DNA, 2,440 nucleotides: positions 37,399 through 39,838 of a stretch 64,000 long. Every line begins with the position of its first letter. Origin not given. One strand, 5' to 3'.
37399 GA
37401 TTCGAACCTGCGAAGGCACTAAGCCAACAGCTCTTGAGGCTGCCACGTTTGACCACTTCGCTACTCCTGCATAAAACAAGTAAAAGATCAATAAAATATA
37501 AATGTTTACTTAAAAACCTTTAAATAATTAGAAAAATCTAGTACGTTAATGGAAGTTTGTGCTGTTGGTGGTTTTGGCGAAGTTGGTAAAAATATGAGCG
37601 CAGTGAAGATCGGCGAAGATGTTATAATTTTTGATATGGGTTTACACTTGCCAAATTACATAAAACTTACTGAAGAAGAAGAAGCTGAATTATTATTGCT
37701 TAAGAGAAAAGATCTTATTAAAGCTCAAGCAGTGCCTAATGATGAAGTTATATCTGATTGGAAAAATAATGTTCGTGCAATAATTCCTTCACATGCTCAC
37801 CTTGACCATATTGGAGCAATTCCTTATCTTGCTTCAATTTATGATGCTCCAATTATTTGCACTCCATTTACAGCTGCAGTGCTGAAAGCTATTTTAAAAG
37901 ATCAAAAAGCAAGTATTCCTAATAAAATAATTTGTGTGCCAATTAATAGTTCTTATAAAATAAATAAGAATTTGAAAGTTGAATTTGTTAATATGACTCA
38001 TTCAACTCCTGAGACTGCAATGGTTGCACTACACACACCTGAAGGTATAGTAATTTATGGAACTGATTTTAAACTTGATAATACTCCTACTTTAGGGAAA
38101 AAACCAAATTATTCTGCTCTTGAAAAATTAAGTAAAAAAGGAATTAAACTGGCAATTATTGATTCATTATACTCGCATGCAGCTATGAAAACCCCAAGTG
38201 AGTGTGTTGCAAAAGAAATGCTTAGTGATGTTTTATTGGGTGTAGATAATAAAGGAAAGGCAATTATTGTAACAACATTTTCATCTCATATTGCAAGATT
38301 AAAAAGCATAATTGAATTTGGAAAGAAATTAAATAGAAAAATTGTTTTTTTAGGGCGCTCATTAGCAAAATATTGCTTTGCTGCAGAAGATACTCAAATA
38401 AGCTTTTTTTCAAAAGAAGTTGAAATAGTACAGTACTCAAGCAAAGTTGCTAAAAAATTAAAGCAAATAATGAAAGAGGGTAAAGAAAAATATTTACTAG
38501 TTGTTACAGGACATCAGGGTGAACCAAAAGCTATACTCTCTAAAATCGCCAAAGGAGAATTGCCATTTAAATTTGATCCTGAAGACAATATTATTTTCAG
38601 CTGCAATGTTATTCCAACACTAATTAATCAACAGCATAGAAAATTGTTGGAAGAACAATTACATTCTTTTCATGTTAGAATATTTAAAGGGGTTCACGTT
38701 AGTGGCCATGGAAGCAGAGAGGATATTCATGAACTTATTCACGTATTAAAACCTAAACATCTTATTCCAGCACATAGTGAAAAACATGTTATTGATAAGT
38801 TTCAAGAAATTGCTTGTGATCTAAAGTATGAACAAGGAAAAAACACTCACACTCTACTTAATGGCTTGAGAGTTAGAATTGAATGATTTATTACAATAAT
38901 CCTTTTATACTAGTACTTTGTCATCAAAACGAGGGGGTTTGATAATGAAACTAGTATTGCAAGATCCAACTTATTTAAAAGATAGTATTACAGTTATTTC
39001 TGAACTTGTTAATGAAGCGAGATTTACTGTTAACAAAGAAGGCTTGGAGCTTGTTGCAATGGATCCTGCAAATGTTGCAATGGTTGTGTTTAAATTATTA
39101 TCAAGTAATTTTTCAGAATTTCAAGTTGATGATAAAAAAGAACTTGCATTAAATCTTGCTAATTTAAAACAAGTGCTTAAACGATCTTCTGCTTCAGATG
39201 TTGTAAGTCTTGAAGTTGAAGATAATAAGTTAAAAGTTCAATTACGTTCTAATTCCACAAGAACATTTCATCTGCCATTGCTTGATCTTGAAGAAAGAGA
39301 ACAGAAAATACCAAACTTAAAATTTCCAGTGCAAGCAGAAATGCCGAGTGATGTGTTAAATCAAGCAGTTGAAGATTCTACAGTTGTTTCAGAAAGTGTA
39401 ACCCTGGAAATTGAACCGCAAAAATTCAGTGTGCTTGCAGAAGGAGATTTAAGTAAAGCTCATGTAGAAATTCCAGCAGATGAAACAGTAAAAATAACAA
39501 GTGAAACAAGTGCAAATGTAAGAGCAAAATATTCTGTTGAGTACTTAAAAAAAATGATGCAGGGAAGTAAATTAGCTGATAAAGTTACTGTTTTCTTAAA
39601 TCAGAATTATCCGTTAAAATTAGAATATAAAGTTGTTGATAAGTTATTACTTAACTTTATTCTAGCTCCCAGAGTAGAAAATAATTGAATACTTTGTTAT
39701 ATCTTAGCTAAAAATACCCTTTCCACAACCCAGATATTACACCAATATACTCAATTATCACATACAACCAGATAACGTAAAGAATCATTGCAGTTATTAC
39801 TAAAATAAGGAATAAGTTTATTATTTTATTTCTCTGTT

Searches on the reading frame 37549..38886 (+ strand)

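Call 47: search_protein_families(library=pfam, proteins=[window:37549-38886:+], max_evalue=0.001)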
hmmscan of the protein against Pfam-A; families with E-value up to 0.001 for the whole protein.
window:37549-38886:+ (445 aa): 4 families
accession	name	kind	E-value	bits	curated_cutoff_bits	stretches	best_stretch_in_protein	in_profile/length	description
PF22505.1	RNase_J_b_CASP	-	3e-22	79.2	27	1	238-357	3-114/126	Ribonuclease J, beta-CASP domain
PF00753.33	Lactamase_B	-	7e-09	36.3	22.7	1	73-178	42-154/196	Metallo-beta-lactamase superfamily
PF12706.13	Lactamase_B_2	-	1.9e-08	34.6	27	1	73-176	27-145/200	Beta-lactamase superfamily domain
PF07521.17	RMMBL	-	7e-07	29.6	21.6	1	378-420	8-50/63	Zn-dependent metallo-hydrolase RNA specificity domain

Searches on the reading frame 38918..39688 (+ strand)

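Call 72: search_protein_families(library=pfam, proteins=[window:38918-39688:+], max_evalue=0.001)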
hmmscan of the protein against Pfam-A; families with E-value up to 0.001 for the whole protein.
window:38918-39688:+ (256 aa): 4 families
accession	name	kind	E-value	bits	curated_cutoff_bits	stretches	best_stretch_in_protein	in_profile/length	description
PF00705.23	PCNA_N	-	2e-16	60.3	20.3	1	13-113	5-105/127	Proliferating cell nuclear antigen, N-terminal domain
PF02747.20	PCNA_C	-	3.4e-15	56.8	23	1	130-251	1-127/128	Proliferating cell nuclear antigen, C-terminal domain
PF02144.21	Rad1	-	1.2e-08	34.8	24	1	31-228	22-246/257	Repair protein Rad1/Rec1/Rad17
PF04139.18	Rad9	-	8.4e-05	22.6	25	1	23-173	4-167/253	Rad9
